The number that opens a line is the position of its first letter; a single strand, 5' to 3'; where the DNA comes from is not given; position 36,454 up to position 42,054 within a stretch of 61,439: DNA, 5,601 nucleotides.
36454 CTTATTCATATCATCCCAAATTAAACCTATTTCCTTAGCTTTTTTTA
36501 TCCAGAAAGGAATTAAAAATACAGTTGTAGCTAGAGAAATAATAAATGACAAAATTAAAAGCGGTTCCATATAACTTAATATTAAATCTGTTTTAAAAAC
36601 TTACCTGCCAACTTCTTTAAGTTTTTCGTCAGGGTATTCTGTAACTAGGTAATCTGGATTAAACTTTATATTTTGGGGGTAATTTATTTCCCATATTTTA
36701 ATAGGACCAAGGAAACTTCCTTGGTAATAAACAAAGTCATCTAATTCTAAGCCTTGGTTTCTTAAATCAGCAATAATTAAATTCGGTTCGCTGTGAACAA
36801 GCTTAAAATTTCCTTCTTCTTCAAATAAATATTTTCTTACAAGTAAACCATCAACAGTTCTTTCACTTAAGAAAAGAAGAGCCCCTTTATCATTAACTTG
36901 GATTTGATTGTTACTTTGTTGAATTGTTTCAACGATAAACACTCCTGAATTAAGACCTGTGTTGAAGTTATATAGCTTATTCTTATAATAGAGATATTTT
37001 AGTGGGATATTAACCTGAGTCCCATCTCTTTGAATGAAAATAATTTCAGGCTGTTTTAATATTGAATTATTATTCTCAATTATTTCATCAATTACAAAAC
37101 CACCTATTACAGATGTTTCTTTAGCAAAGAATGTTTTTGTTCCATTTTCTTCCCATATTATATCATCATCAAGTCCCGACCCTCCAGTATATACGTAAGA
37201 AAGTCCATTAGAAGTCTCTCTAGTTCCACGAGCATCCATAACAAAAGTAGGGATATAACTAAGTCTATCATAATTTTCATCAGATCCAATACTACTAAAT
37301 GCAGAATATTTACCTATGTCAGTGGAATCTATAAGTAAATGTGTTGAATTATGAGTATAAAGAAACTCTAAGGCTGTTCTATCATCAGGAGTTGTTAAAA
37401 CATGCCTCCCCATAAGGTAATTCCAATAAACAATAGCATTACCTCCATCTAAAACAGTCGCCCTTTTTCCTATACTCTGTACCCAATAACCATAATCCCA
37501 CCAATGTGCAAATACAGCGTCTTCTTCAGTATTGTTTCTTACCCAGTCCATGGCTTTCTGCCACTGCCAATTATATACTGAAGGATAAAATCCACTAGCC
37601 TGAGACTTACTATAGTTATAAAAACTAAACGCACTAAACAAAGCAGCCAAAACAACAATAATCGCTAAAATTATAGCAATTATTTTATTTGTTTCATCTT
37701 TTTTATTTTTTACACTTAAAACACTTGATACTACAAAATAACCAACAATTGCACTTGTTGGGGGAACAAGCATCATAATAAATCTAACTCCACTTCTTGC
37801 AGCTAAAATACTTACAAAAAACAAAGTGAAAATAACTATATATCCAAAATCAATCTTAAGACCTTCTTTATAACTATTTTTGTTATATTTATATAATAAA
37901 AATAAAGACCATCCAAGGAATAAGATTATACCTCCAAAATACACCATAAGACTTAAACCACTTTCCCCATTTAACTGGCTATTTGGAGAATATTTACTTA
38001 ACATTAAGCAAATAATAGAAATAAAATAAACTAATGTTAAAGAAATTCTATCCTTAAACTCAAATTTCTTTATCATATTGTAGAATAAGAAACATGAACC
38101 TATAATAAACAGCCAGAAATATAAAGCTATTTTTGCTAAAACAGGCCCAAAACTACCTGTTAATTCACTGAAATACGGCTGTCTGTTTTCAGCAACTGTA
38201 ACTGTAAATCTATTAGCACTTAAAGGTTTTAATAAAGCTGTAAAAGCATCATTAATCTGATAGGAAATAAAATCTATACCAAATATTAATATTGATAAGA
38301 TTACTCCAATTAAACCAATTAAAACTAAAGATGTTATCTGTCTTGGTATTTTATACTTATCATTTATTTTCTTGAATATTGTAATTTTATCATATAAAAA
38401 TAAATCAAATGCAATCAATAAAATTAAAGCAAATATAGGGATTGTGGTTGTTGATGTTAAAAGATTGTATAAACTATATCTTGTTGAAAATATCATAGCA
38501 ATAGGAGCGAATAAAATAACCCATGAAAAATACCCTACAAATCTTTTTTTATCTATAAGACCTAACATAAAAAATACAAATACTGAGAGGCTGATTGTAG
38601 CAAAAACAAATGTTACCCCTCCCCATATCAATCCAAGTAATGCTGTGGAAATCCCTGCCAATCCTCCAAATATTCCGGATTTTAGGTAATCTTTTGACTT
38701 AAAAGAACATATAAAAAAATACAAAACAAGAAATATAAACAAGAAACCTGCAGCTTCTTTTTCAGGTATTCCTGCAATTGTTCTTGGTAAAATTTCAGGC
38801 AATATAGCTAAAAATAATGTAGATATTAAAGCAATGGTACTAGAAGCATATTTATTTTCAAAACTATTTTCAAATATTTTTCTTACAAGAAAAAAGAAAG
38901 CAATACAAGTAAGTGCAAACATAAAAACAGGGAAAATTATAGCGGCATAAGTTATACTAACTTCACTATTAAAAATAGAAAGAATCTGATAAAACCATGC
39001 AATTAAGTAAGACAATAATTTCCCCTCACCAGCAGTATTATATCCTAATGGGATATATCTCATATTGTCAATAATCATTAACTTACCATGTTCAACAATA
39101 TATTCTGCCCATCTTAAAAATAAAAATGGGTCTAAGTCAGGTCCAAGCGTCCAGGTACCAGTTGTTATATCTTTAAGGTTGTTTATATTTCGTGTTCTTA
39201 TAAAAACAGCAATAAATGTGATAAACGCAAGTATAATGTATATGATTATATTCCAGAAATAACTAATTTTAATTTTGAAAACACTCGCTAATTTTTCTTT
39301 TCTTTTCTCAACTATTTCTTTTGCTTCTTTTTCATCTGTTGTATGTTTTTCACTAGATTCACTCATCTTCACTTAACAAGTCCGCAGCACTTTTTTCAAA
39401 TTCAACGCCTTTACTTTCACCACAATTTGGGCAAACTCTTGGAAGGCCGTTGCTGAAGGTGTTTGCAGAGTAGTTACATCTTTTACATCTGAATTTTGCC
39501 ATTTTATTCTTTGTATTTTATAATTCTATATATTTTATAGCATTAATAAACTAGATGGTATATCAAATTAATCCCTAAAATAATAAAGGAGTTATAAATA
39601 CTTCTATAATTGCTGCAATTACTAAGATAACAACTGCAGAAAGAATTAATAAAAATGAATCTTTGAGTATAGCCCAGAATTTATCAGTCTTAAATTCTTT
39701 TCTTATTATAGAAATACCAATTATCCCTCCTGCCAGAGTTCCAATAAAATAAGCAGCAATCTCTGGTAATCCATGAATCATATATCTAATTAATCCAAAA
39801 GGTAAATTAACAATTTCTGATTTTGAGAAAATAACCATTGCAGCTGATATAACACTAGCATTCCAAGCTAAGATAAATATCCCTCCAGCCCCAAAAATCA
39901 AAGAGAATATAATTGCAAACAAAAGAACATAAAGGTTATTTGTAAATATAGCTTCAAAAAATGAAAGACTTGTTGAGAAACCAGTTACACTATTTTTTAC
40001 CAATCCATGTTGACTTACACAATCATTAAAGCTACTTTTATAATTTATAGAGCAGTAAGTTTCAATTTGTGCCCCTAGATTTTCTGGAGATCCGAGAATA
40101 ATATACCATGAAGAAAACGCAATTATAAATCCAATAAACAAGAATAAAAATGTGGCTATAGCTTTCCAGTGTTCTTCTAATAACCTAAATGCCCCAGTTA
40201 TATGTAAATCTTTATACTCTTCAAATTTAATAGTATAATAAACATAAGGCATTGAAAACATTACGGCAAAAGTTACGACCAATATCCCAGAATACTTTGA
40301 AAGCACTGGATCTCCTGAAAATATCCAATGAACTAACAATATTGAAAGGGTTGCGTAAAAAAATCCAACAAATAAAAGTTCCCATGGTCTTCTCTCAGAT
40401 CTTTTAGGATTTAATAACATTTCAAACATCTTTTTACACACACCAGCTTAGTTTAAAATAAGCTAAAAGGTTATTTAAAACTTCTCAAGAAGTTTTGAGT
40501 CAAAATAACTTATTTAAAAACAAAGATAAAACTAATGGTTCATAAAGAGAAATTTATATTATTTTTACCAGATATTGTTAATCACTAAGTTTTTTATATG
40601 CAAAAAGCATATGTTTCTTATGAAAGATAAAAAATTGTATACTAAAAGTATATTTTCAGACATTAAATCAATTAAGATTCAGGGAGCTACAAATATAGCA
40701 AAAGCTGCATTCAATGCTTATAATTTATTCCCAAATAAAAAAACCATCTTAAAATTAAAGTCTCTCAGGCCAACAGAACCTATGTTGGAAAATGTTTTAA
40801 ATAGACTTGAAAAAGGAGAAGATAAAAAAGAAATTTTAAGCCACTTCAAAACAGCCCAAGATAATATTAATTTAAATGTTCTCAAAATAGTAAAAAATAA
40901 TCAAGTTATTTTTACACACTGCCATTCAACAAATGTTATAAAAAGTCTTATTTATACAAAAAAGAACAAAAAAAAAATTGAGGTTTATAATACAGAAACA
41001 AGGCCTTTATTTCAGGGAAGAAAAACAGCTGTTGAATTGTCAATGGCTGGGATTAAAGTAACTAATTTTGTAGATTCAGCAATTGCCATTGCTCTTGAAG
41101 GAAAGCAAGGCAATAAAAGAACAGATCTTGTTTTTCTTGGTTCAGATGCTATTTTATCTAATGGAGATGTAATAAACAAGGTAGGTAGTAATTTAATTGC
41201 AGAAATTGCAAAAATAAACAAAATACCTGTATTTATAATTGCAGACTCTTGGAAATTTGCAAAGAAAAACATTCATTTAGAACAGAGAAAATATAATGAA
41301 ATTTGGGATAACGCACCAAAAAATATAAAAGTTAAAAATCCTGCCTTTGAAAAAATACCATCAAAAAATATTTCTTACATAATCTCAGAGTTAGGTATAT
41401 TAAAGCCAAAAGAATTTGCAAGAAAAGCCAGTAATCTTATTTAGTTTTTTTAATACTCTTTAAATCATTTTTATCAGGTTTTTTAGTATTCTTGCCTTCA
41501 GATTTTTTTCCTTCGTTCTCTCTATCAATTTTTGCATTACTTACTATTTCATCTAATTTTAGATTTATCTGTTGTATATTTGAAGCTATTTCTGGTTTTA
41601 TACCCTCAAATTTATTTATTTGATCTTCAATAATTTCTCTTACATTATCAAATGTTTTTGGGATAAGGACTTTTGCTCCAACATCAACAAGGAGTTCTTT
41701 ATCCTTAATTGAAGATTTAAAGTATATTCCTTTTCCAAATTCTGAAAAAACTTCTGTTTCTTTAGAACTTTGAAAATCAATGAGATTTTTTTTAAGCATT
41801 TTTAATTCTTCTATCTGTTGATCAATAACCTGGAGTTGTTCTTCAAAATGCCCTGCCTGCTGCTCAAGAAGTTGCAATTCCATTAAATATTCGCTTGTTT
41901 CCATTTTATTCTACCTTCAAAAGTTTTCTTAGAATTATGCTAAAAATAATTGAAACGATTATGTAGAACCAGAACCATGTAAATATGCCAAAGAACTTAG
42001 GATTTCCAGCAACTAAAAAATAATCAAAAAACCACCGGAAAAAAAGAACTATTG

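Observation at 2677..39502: A ~37-kb glycosylation island anchored by aglB, with an enzyme set unusual for an archaeon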

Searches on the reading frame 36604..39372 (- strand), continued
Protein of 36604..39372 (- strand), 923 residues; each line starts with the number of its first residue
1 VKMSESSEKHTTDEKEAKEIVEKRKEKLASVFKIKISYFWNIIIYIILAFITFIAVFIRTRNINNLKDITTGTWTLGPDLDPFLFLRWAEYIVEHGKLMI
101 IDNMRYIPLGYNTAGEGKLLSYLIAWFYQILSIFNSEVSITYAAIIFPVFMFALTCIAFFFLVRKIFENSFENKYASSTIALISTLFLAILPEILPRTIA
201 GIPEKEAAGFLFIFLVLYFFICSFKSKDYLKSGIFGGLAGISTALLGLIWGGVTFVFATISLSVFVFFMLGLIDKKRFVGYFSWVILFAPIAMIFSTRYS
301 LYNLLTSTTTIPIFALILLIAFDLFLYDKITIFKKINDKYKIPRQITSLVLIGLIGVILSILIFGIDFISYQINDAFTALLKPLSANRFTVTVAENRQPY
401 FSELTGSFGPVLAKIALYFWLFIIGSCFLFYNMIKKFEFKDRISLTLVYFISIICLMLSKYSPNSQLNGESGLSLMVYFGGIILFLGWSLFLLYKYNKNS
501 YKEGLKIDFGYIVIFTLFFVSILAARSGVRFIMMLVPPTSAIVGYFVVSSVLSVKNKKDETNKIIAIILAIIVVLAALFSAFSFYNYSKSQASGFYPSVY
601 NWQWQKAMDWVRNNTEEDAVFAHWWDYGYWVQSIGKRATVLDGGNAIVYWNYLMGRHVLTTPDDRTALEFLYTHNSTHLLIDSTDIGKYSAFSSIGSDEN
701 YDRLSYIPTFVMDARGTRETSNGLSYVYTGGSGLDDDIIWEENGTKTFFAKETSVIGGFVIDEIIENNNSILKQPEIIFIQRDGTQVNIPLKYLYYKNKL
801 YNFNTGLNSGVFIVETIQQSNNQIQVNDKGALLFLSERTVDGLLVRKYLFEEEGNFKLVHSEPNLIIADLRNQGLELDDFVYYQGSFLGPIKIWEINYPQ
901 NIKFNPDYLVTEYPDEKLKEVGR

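Call 74: search_solved_structures(query=A1, max_evalue=0.001, show_alignments=1)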
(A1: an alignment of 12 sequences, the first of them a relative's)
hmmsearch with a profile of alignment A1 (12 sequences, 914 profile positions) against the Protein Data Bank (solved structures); distinct sequences matched with E-value up to 0.001: 11.
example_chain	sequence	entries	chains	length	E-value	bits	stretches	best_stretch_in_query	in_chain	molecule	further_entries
6s7t_A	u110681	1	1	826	1e-17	66.7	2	72-286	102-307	Dolichyl-diphosphooligosaccharide--protein glycosyltransferase subunit STT3B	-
8i9p_Lh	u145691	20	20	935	1.6e-17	66.1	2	71-285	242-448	dolichyl-diphosphooligosaccharide--protein glycotransferase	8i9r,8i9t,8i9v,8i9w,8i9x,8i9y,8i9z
6s7o_A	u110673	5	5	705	2.7e-17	65.3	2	72-355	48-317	Dolichyl-diphosphooligosaccharide--protein glycosyltransferase subunit STT3A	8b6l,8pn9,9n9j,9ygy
6ftj_5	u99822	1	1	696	4.2e-17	64.7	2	72-355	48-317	Dolichyl-diphosphooligosaccharide--protein glycosyltransferase subunit STT3A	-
6ftg_5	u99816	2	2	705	4.4e-17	64.6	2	72-355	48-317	Dolichyl-diphosphooligosaccharide--protein glycosyltransferase subunit STT3A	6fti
6c26_A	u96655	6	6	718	9.7e-15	56.8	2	37-336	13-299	Dolichyl-diphosphooligosaccharide--protein glycosyltransferase subunit STT3 | Dolichyl-diphosphooligosaccharide--protein glycotransferase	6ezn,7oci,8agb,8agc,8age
2zag_A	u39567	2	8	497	4e-09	38.3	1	593-686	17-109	Oligosaccharyl transferase stt3 subunit related protein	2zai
5aza_A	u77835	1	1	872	6.9e-09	37.5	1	590-647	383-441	Maltose-binding periplasmic protein,Oligosaccharyl transferase stt3 subunit related protei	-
3vu1_A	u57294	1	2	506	1.8e-08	36.1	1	596-647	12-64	Putative uncharacterized protein PH0242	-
3wov_A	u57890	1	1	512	3e-07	32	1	594-647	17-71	Oligosaccharyl transferase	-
2lgz_A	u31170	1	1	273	8.2e-06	27.3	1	597-673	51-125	Dolichyl-diphosphooligosaccharide--protein glycosyltransferase subunit STT3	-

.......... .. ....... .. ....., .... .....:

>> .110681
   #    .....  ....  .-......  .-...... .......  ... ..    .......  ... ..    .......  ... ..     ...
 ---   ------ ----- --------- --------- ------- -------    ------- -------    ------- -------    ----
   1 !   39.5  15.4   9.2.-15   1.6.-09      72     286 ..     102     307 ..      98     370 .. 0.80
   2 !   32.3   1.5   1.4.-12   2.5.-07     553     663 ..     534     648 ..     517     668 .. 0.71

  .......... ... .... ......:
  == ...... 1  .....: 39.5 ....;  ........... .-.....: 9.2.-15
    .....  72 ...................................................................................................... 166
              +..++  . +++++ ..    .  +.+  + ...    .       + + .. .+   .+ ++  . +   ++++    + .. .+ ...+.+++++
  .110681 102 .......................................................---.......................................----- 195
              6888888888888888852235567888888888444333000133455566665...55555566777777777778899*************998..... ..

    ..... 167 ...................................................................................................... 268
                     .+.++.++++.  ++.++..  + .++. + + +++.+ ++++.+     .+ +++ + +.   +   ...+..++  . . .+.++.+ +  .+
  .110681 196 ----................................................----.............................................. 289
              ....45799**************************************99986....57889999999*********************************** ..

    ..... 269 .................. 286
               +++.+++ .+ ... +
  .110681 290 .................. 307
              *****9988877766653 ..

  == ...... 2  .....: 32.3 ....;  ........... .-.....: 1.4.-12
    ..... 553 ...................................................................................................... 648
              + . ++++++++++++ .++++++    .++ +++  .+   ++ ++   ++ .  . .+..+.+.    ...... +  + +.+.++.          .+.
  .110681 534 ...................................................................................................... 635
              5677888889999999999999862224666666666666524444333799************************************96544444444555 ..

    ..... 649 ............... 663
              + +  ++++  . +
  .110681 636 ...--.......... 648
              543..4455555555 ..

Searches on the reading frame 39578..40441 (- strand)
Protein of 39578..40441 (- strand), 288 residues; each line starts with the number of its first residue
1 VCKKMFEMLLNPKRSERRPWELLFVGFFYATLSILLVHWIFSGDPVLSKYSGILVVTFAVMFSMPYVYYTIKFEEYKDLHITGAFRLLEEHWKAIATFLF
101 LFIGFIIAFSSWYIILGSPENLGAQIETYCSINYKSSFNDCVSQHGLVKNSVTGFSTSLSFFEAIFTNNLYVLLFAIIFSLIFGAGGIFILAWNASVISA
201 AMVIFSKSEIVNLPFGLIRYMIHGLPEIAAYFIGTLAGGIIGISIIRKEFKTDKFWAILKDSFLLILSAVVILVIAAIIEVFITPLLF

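Call 6: search_protein_families(library=pfam, proteins=[window:39578-40441:-], max_evalue=0.001)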
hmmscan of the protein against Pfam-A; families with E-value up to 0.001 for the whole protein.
window:39578-40441:- (288 aa): 1 family
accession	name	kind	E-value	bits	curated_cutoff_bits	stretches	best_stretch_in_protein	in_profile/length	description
PF01944.22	SpoIIM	-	1.9e-16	60.9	26.9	1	98-285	3-163/163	Stage II sporulation protein M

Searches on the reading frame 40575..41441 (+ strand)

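Call 6: search_protein_families(library=pfam, proteins=[window:40575-41441:+], max_evalue=0.001)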
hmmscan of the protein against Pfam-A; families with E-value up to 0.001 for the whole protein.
window:40575-41441:+ (289 aa): 1 family
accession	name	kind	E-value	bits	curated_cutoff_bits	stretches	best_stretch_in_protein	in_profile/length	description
PF01008.23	IF-2B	-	4.4e-45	154.5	22.4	1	41-278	42-280/280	Initiation factor 2 subunit family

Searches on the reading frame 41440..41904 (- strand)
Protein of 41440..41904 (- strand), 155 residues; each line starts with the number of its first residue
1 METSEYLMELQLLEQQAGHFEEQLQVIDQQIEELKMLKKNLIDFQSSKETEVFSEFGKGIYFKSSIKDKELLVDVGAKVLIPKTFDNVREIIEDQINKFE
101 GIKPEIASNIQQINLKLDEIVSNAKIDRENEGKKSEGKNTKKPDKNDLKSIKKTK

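Call 6: search_protein_families(library=pfam, proteins=[window:41440-41904:-], max_evalue=0.001)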
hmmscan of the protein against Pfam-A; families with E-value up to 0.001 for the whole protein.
window:41440-41904:- (155 aa): 1 family
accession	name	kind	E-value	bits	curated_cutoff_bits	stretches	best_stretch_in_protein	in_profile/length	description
PF02996.22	Prefoldin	-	9.6e-14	51.8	23.2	1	13-124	1-114/120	Prefoldin subunit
